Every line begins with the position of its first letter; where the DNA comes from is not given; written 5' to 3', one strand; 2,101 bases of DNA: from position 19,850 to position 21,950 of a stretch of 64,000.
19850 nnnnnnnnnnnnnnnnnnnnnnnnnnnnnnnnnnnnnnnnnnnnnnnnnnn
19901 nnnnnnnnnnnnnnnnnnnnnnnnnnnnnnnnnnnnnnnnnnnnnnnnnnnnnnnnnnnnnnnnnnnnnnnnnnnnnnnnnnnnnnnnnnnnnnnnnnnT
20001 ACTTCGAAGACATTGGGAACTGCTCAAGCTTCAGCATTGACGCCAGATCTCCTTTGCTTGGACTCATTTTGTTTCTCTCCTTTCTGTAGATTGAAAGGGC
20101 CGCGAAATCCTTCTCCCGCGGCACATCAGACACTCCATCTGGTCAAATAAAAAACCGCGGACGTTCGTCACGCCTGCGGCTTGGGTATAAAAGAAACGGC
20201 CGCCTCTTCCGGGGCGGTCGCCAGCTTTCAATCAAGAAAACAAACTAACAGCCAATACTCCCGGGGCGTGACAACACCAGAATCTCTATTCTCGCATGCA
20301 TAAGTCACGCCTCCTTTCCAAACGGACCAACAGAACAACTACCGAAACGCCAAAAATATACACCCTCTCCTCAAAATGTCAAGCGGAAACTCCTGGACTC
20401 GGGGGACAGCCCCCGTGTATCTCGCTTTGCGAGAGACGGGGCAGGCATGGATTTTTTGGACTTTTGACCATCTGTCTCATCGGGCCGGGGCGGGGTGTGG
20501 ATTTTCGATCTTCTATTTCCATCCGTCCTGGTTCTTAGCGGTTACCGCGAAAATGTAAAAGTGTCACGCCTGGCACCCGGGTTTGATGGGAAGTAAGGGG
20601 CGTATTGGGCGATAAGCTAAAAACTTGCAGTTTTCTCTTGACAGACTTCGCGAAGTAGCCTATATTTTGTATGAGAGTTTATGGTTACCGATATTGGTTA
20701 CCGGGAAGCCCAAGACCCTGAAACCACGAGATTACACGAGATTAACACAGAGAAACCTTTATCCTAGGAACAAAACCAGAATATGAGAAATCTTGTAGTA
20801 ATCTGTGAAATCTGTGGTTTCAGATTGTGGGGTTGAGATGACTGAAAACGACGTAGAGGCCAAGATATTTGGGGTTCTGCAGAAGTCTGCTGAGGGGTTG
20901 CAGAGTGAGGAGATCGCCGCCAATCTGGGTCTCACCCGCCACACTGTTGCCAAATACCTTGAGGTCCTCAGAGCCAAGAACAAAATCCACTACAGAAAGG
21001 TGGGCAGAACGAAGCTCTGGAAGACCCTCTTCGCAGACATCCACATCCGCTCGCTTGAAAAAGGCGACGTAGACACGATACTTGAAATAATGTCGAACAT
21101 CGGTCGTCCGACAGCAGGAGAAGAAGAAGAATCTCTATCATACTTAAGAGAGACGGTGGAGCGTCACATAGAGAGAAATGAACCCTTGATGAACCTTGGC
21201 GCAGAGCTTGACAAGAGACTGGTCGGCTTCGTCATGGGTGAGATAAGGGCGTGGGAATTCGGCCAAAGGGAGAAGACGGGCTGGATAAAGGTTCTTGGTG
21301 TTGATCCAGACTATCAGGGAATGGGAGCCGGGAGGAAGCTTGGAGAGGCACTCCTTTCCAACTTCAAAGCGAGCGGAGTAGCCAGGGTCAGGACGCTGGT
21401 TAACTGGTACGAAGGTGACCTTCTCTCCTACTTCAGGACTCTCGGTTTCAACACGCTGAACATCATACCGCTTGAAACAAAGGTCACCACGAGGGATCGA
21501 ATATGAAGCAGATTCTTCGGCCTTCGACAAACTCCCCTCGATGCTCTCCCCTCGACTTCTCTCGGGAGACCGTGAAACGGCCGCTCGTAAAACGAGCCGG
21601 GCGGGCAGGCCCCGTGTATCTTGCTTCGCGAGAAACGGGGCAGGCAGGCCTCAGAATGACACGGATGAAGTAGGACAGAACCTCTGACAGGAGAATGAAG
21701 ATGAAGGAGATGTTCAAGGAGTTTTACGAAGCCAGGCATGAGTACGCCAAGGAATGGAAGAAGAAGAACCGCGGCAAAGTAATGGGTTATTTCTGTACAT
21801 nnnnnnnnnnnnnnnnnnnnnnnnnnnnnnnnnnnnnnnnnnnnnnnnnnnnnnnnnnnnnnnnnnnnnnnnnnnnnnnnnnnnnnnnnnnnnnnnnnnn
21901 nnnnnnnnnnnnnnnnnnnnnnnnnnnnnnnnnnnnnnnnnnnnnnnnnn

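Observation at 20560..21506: Unusual wHTH-GNAT fusion protein with a palindrome-bearing promoter directly upstream of the bzd operon: candidate novel regulator of anaerobic benzoate degradation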

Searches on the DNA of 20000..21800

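Call 30: search_rna_families(source=window, start=20000, end=21800, threshold=evalue, max_evalue=1)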
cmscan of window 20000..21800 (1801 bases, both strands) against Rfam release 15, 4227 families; matches with E-value up to 1: 2.
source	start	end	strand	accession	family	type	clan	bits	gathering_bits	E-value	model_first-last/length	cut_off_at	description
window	20064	20182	-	RF04310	nqrA-II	Cis-reg;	-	24.3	55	0.3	1-174/174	no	nqrA-II ncRNA motif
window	20344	20431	-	RF02171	RFPL3-AS1_1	Gene; lncRNA;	-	15.9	70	0.61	1-88/88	no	RFPL3 antisense RNA 1 conserved region 1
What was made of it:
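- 20705..20837 (+): 133-nt leader between the operator and the start codon, with tandem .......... x2 at 20725-20744. There is no Rfam match (call 30).
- Tried and rejected: It gave only two chance-level matches (call 30).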
